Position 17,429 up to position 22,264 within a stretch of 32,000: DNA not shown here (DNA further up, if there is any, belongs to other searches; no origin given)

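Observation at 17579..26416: Candidate new DNA-end processing module: Dna2-like Fe-S nuclease/SF1B helicase fused protein followed directly by Mre11 and Rad50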

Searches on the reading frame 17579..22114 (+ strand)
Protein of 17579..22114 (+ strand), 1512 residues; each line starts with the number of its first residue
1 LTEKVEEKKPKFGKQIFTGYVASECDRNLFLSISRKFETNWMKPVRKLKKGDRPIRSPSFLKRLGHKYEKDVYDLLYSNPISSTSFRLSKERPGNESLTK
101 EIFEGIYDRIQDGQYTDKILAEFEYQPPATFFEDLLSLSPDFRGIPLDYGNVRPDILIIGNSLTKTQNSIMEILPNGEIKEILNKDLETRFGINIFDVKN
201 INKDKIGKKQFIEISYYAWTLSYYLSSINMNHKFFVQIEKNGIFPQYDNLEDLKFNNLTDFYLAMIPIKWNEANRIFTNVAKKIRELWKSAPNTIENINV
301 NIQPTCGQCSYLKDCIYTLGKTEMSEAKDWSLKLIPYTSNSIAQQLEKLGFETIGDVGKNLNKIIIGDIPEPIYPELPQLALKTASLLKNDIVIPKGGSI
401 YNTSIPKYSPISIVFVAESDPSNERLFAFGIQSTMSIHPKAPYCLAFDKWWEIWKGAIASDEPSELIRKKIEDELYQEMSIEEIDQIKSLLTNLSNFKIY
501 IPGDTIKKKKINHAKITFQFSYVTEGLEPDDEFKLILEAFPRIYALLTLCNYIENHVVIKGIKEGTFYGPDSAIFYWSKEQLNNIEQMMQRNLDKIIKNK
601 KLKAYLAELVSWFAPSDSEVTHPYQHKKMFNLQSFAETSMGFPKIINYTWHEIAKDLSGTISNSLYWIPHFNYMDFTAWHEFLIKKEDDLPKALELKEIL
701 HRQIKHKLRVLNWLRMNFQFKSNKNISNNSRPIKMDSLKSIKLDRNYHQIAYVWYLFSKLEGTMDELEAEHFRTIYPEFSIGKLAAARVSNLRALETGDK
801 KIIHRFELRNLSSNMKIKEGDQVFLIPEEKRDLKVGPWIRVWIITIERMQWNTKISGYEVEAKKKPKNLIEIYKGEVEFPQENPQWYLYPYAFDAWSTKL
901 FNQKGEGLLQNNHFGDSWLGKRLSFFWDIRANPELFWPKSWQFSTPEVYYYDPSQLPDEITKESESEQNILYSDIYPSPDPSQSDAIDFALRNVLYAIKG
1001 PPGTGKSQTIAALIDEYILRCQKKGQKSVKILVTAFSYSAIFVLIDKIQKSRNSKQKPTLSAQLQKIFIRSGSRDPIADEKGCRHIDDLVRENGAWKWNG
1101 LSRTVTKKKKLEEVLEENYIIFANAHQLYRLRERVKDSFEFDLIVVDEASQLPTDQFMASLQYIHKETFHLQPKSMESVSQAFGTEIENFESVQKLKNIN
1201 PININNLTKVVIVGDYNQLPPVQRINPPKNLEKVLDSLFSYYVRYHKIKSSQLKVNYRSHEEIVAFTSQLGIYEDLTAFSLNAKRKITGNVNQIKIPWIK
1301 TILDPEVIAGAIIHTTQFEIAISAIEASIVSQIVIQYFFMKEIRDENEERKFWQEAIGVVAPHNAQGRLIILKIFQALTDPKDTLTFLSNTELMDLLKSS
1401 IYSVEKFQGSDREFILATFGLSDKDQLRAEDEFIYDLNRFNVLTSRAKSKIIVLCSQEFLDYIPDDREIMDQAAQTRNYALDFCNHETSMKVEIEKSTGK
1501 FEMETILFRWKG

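Call 7: search_protein_families(library=pfam, proteins=[window:17579-22114:+], max_evalue=0.01)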
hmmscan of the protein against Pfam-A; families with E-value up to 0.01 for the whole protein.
window:17579-22114:+ (1512 aa): 7 families
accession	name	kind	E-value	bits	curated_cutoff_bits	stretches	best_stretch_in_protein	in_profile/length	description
PF13087.12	AAA_12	-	4.2e-19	69.3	27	1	1236-1457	3-194/195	AAA domain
PF13086.12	AAA_11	-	1.5e-16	61.4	27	1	980-1058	3-82/257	AAA domain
PF13245.12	AAA_19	-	1e-08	35.9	25.1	1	983-1165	1-115/134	AAA domain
PF13604.12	AAA_30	-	3.9e-07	30.4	27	0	981-1015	4-40/191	AAA domain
PF05127.21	NAT10_TcmA_helicase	-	5.2e-05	23.6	22.7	1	998-1166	2-115/176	RNA cytidine acetyltransferase NAT10/TcmA, helicase domain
PF04851.21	ResIII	-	0.00038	20.8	22.5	1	996-1164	26-150/164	Type III restriction enzyme, res subunit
PF09848.15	SLFN-g3_helicase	-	0.0065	16.2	24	0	995-1271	3-175/354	Schlafen group 3, DNA/RNA helicase domain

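Call 8: search_protein_families(library=padloc, proteins=[window:17579-22114:+], max_evalue=0.01)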
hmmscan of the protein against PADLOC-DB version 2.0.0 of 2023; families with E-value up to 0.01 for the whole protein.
window:17579-22114:+ (1512 aa): 8 families
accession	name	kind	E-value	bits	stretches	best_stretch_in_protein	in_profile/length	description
PDLC03920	MkoA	-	6.7e-29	98.8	2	1209-1471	817-1082/1112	-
PDLC02895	DpdJ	-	4.4e-16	54.9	1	1209-1482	221-479/2112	DpdJ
PDLC03921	MkoA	-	6.4e-15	51.9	2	1208-1460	1321-1570/1607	-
PDLC05009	PDC-S37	-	6.5e-15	52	2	980-1020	295-335/1550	-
PDLC03924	MkoC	-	1.4e-09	34.7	1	982-1061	252-333/1136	-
PDLC05065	PDC-S68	-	0.00026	16.9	0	1122-1165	686-728/1221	-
PDLC04140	mad8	-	0.00049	17.7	1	988-1137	23-129/314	mads_8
PDLC02194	Hhe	-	0.00087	14.5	1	980-1023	427-470/1911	-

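Call 9: search_protein_families(library=ncbifam, proteins=[window:17579-22114:+], max_evalue=0.01)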
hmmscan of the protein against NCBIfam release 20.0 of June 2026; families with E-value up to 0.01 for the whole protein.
window:17579-22114:+ (1512 aa): 6 families
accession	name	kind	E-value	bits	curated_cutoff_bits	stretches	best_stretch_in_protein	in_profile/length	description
TIGR00376.1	TIGR00376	hypoth_equivalog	3.6e-26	91.8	348.9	1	969-1462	149-616/639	IGHMBP2 family helicase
NF040671.1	PLuB_AAA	exception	2.1e-18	65.2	999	2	980-1161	817-983/1256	PLuB system helicase-like protein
NF058533.1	antiphage_ProA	equivalog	2.1e-11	42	1500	1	978-1018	649-689/1903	anti-phage protein ProA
TIGR01447.1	recD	equivalog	1.4e-08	33.8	310.15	1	980-1034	148-202/597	exodeoxyribonuclease V subunit alpha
TIGR01448.2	helicase_RecD2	equivalog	8.7e-07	27.4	500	1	979-1016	317-354/713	SF1B family DNA helicase RecD2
NF042953.1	Hhe_antiphage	equivalog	1e-05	23.1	2000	1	980-1021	328-369/1797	DUF4011 domain-containing anti-phage protein Hhe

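Call 10: search_solved_structures(query=window:17579-22114:+, max_evalue=0.01)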
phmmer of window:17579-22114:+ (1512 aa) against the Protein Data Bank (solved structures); distinct sequences matched with E-value up to 0.01: 14.
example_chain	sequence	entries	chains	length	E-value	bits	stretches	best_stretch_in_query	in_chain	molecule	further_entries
4b3f_X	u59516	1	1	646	7.5e-07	30.2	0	980-1283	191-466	DNA-BINDING PROTEIN SMUBP-2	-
4b3g_A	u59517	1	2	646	7.5e-07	30.2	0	980-1283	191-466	DNA-BINDING PROTEIN SMUBP-2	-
5eaw_A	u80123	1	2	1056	1e-06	29.8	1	1209-1472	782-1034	DNA replication ATP-dependent helicase/nuclease DNA2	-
5eax_A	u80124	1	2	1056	1e-06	29.8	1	1209-1472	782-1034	DNA replication ATP-dependent helicase/nuclease DNA2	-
5ean_A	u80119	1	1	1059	1e-06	29.7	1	1209-1472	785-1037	DNA replication ATP-dependent helicase/nuclease DNA2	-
5mzn_A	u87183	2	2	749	3.4e-06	28.1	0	982-1268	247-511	Helicase SEN1,Helicase SEN1 | Helicase SEN1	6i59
8rd3_A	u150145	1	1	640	4.5e-05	24.3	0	980-1015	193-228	ATP-dependent helicase NAM7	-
2xzl_A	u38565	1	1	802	9.2e-05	23.3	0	980-1015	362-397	ATP-DEPENDENT HELICASE NAM7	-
2xzo_A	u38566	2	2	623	0.00016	22.5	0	977-1050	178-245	REGULATOR OF NONSENSE TRANSCRIPTS 1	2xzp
2gjk_A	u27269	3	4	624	0.00016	22.5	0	977-1050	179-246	Regulator of nonsense transcripts 1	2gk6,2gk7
9qdq_A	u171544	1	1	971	0.00016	22.5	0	980-1015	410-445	ATP-dependent helicase NAM7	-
6ej5_A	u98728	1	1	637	0.00019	22.3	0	977-1050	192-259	Regulator of nonsense transcripts 1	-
9qwn_A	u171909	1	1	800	0.00029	21.6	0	977-1050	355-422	Isoform 2 of Regulator of nonsense transcripts 1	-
2wjv_A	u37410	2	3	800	0.00036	21.3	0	977-1050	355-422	REGULATOR OF NONSENSE TRANSCRIPTS 1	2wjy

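Call 11: find_homologous_proteins(query=window:17579-22114:+)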
Query window:17579-22114:+ (1512 aa): 36 proteins with E <= 0.001 among 8000 candidates.
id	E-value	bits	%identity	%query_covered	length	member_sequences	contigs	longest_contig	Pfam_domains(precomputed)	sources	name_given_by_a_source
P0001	0.0e+0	3347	96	100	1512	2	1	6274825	PF13087.13,PF13086.13,PF05127.22,PF13604.13,PF13245.13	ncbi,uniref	ncbi:DEAD/DEAH box helicase [Candidatus Lokiarchaeum ossiferum]|uniref:DEAD/DEAH box helicase n=1 Ta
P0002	0.0e+0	3023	86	100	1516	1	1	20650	PF13087.13,PF13086.13,PF05127.22,PF13604.13,PF13245.13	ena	-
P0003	0.0e+0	2485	70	100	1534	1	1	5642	PF13087.13,PF13086.13,PF05127.22,PF13604.13,PF13245.13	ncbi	-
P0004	0.0e+0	1541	48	99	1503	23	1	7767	PF13087.13,PF13086.13,PF13604.13,PF13245.13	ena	-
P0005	0.0e+0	1520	48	100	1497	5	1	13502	PF13087.13,PF13086.13,PF13604.13,PF13245.13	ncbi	ncbi:MAG: AAA domain-containing protein [Promethearchaeota archaeon]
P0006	0.0e+0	1519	47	99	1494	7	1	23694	PF13087.13,PF13086.13,PF13245.13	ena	-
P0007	0.0e+0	1516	48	100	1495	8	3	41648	PF13087.13,PF13086.13,PF13604.13,PF13245.13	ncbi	ncbi:MAG: DEAD/DEAH box helicase [Promethearchaeota archaeon]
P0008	0.0e+0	1507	48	100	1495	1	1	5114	PF13087.13,PF13086.13,PF13604.13,PF13245.13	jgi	-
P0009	0.0e+0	1500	47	99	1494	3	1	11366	PF13087.13,PF13086.13,PF13245.13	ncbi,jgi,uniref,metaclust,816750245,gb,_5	ncbi:hypothetical protein LCGC14_0813110 [marine sediment metagenome]|uniref:AAA+ ATPase domain-cont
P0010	0.0e+0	1497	47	98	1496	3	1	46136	PF13087.13,PF13086.13,PF13245.13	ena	-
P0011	0.0e+0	1490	47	99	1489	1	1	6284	PF13087.13,PF13086.13,PF13245.13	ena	-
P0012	0.0e+0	1488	48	99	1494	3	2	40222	PF13087.13,PF13086.13,PF13245.13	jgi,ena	-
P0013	0.0e+0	1475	47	98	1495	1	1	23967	PF13087.13,PF13086.13,PF13604.13,PF13245.13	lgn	-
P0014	0.0e+0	1469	46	99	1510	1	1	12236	PF13087.13,PF13086.13,PF05127.22,PF13245.13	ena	-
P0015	0.0e+0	1467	47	99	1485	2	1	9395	PF13087.13,PF13086.13,PF13245.13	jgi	jgi:hypothetical protein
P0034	1.1e-267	910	35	99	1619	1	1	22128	PF13087.13,PF13086.13,PF13604.13,PF13245.13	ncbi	ncbi:MAG: AAA domain-containing protein [Candidatus Lokiarchaeota archaeon]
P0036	2.0e-223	763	34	98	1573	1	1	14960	PF13087.13,PF13086.13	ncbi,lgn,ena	-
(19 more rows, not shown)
